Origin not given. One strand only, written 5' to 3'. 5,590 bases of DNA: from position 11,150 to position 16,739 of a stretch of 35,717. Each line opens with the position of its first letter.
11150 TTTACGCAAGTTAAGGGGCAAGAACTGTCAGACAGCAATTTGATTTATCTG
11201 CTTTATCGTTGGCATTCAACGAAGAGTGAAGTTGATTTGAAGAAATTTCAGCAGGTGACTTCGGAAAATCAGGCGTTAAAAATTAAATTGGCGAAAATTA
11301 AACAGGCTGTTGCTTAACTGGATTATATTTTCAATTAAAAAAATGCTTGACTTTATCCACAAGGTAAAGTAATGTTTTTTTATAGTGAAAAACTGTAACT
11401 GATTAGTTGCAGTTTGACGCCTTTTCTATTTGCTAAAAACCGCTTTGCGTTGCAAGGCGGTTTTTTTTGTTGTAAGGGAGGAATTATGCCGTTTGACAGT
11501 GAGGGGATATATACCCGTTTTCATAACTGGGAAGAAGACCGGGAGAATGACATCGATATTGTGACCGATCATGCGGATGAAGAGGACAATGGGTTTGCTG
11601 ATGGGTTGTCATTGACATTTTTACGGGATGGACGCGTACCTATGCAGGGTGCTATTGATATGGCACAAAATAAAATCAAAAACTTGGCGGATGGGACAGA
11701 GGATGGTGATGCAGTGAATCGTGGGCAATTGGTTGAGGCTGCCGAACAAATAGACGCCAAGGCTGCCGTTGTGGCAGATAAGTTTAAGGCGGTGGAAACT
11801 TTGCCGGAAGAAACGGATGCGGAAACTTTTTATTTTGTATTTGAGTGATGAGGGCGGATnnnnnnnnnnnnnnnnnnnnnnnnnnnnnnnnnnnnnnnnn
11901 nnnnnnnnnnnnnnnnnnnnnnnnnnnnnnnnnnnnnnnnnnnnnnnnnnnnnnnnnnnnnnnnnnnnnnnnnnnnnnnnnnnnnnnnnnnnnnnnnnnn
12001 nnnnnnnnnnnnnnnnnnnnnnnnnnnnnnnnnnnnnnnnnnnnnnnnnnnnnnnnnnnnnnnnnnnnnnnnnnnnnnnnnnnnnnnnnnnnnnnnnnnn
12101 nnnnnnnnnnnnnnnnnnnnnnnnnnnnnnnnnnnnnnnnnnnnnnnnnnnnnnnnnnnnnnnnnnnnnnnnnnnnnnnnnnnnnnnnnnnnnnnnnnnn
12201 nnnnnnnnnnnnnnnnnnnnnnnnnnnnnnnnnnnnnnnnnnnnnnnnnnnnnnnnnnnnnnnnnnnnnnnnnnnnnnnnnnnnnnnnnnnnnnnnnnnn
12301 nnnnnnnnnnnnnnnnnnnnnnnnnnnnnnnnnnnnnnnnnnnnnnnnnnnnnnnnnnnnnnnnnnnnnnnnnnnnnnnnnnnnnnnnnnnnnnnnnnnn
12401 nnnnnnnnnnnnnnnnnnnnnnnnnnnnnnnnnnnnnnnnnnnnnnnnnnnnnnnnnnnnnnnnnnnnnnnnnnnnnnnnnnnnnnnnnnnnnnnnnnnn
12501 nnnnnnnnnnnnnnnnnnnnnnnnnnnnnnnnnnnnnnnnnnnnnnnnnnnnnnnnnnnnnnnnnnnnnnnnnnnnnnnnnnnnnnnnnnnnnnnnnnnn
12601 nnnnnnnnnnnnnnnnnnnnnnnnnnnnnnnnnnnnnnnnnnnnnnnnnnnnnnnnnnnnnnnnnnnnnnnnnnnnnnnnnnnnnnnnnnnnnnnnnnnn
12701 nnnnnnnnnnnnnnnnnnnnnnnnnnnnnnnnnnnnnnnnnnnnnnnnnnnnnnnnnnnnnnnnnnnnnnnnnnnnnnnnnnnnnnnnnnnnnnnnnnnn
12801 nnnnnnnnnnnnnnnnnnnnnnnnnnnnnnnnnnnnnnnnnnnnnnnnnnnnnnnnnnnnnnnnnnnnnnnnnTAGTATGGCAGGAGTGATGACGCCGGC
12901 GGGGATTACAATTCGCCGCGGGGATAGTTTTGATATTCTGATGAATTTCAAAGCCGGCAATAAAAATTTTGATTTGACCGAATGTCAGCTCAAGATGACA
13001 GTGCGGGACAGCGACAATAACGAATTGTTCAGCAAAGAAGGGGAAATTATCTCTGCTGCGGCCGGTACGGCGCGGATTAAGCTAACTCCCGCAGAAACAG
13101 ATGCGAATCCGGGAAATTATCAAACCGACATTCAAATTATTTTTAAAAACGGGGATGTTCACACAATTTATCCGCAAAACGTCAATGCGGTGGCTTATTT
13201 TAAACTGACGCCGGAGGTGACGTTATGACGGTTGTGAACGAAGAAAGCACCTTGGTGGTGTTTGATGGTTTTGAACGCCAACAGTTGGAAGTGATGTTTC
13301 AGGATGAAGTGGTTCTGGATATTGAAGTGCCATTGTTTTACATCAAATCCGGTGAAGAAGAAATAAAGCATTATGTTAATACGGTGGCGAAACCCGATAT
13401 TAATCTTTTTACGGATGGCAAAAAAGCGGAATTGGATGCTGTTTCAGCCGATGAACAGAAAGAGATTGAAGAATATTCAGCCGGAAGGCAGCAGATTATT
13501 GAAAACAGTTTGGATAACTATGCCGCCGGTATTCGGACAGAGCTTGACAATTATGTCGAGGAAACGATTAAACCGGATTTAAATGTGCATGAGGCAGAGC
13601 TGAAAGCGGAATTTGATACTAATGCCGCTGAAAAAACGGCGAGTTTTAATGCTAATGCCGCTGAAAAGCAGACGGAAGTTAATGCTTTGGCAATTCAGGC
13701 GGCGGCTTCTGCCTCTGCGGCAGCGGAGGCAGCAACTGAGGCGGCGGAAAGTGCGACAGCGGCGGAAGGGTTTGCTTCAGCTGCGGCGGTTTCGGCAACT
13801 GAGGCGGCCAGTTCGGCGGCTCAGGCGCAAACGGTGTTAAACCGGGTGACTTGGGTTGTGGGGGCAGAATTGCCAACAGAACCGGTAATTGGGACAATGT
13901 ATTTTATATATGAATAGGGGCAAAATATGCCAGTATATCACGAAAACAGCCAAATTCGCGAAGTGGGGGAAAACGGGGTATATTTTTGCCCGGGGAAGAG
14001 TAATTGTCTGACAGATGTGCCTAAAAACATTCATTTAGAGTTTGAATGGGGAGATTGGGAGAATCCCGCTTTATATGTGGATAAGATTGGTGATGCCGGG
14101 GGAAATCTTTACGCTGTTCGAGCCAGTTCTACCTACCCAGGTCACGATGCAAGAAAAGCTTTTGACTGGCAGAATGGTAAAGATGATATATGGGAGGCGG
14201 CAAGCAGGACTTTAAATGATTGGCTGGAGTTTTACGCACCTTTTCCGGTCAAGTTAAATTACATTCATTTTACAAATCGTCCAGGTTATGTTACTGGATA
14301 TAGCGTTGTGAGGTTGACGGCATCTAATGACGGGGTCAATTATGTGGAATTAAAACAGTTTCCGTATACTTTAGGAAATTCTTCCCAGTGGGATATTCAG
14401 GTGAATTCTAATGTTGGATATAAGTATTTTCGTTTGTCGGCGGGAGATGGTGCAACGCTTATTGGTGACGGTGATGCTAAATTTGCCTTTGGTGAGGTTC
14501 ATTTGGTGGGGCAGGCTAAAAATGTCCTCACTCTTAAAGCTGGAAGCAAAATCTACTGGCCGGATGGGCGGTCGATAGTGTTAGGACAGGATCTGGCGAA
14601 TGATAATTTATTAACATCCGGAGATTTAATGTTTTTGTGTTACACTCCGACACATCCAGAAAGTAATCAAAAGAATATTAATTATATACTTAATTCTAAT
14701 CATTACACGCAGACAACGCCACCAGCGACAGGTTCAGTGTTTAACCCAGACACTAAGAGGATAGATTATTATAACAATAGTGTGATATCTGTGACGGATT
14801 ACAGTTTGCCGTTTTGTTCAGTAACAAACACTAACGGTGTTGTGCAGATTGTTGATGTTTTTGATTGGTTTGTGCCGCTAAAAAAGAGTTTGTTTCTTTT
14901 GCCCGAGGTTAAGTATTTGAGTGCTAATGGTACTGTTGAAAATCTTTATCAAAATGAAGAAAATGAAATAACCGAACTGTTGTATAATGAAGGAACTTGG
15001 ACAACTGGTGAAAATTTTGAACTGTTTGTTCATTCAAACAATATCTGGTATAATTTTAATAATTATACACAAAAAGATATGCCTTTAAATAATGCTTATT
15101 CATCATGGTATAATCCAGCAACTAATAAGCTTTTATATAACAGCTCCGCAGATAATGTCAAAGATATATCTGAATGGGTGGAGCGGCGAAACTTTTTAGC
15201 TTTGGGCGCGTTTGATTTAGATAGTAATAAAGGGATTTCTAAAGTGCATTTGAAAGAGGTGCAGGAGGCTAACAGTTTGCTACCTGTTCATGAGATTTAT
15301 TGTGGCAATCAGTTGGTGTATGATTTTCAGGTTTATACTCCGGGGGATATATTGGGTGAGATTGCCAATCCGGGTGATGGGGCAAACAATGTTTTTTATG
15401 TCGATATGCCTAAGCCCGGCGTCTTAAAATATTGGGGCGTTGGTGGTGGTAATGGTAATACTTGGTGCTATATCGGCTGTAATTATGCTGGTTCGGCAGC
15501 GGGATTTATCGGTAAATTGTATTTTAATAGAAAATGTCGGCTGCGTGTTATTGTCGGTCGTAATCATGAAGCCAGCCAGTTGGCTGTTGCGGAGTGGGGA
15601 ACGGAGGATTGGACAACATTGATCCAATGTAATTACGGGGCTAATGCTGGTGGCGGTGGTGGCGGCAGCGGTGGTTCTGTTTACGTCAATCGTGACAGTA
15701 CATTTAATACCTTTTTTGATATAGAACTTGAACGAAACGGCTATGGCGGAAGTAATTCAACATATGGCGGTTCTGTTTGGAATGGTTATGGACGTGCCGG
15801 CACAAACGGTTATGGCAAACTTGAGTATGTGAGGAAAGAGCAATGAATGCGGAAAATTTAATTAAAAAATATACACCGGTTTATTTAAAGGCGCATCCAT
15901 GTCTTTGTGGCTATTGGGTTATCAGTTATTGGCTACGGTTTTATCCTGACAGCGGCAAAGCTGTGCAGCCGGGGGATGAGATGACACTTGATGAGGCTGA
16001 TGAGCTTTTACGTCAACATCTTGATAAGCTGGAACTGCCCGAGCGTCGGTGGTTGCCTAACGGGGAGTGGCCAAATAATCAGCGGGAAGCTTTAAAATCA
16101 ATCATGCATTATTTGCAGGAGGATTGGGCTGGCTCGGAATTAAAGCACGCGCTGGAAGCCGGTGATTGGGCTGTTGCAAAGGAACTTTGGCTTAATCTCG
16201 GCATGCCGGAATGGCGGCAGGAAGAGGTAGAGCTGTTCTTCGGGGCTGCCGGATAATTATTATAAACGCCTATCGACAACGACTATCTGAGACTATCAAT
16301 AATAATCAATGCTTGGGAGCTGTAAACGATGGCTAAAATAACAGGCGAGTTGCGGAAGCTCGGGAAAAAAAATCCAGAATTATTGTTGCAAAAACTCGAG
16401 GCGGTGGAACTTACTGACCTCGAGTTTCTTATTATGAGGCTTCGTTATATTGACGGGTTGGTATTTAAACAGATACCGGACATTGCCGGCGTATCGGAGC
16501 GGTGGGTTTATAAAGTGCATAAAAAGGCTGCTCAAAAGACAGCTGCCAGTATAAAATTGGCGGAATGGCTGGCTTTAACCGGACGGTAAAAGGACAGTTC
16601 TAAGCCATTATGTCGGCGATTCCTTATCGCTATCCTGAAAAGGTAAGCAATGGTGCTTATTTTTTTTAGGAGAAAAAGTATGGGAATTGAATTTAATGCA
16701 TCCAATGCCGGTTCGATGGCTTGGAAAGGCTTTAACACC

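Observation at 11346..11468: Duplicated late-promoter cassette with a -10-like element at about +1 and a leader terminator (lambdoid Q/qut-style layout)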

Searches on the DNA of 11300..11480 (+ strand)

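Call 17: search_dna_similar(query=window:11300-11480:+, collection=phages, mode=distant, max_evalue=0.01)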
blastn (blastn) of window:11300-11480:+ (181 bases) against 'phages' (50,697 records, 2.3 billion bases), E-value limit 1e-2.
No match.

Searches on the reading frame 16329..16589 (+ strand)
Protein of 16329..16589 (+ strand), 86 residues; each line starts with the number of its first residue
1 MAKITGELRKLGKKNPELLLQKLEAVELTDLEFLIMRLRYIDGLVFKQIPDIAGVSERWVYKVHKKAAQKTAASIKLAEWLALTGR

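Call 16: search_protein_families(library=pfam, proteins=[window:16329-16589:+], max_evalue=0.01)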
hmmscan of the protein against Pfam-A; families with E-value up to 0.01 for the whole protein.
window:16329-16589:+ (86 aa): 1 family
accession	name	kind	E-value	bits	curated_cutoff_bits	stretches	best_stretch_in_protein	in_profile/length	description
PF04545.22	Sigma70_r4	-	7e-05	22.7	24.1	1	27-70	4-47/50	Sigma-70, region 4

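Call 46: search_protein_families(library=phrogs, proteins=[window:16329-16589:+], max_evalue=0.001)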
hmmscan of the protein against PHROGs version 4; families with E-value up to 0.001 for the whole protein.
window:16329-16589:+ (86 aa): 2 families
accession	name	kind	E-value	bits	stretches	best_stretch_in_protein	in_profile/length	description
phrog_36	-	transcription regulation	4.9e-05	24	1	28-72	140-184/220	transcriptional regulator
phrog_3512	-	transcription regulation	0.00078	20.6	1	24-74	62-112/130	sigma factor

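Call 97: search_solved_structures(query=window:16329-16589:+, max_evalue=10)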
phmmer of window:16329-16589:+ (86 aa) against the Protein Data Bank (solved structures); distinct sequences matched with E-value up to 10: 10.
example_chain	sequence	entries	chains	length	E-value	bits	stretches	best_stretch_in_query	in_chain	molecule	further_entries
9wsm_F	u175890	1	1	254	0.0082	19.6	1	27-81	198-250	RNA polymerase sigma factor FliA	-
9wsf_A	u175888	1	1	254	0.0087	19.5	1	27-81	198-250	RNA polymerase sigma factor FliA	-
6pfv_A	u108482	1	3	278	0.2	15.2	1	28-73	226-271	RNA polymerase sigma factor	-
6pfj_A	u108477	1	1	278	0.2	15.2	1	28-73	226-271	RNA polymerase sigma factor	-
4fus_A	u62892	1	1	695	0.26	14.8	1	30-79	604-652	RTX toxins and related Ca2+-binding protein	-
7t5u_A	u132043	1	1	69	0.27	14.8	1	35-74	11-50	Helix-turn-helix domain-containing protein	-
8jzt_A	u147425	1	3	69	0.51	13.9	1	14-67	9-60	RNA polymerase sigma factor SigF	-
1s7o_A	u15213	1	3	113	1.2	12.7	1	13-67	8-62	Hypothetical UPF0122 protein SPy1201/SpyM3_0842/SPs1042/spyM18_1152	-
6pmi_F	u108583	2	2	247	1.3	12.6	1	20-72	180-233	RNA polymerase sigma factor FliA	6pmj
5v96_A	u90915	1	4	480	1.4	12.5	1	14-70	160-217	S-adenosyl-l-homocysteine Hydrolase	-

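Call 98: search_protein_families(library=ncbifam, proteins=[window:16329-16589:+], max_evalue=0.1)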
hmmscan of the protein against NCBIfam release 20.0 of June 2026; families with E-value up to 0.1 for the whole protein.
window:16329-16589:+ (86 aa): 6 families
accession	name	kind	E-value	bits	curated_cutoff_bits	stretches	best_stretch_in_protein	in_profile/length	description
NF004572.0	PRK05911.1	equivalog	5.3e-06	26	378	1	26-74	204-252/257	RNA polymerase sigma factor sigma-28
TIGR02937.1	sigma70-ECF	superfamily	0.00014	21.5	42.9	1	21-70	113-160/165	sigma-70 family RNA polymerase sigma factor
NF005413.0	PRK06986.1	subfamily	0.00078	19.3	201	1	27-76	188-237/241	RNA polymerase sigma factor FliA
TIGR02479.1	FliA_WhiG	subfamily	0.00088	19.1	189.6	1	27-71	175-219/224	FliA/WhiG family RNA polymerase sigma factor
NF004935.0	PRK06288.1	equivalog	0.0035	17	343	1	27-74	214-261/270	RNA polymerase sigma factor WhiG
NF005809.0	PRK07670.1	equivalog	0.035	13.6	326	1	26-72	201-247/255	FliA/WhiG family RNA polymerase sigma factor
